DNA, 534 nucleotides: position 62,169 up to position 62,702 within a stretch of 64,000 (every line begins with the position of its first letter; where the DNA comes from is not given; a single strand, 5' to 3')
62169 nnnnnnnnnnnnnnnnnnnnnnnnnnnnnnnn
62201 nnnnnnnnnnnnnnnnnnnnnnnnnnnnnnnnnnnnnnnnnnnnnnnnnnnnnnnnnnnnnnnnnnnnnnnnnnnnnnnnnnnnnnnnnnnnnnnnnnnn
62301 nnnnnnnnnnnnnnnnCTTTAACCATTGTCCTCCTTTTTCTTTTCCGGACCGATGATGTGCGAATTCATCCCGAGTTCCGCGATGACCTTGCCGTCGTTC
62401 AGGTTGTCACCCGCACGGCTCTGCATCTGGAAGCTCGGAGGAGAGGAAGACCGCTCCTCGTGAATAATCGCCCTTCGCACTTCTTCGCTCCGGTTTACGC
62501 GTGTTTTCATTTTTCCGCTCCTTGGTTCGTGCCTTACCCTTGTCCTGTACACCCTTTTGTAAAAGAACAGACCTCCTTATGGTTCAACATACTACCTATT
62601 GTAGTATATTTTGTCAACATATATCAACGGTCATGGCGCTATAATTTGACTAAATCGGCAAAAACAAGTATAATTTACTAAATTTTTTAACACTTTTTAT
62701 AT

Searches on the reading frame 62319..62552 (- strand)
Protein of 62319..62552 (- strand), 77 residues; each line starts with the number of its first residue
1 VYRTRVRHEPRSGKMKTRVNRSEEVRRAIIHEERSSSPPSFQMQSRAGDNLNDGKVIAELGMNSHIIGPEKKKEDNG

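Call 4: search_protein_families(library=pfam, proteins=[window:62319-62552:-], max_evalue=1)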
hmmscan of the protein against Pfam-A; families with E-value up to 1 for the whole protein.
window:62319-62552:- (77 aa): 0 families

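Call 5: search_protein_families(library=padloc, proteins=[window:62319-62552:-], max_evalue=1)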
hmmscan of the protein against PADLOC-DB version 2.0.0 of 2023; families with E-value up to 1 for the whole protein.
window:62319-62552:- (77 aa): 0 families

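Call 49: search_protein_families(library=ncbifam, proteins=[window:62319-62552:-], max_evalue=0.1)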
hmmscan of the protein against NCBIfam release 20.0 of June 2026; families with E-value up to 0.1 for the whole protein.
window:62319-62552:- (77 aa): 1 family
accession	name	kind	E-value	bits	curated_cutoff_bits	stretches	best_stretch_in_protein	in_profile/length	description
NF053762.1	aCcr1_fam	equivalog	0.013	15.4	60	1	15-30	20-35/38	aCcr1 family cell cycle regulator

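Call 50: search_protein_families(library=phrogs, proteins=[window:62319-62552:-], max_evalue=0.1)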
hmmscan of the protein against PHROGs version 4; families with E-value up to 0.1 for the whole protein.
window:62319-62552:- (77 aa): 0 families
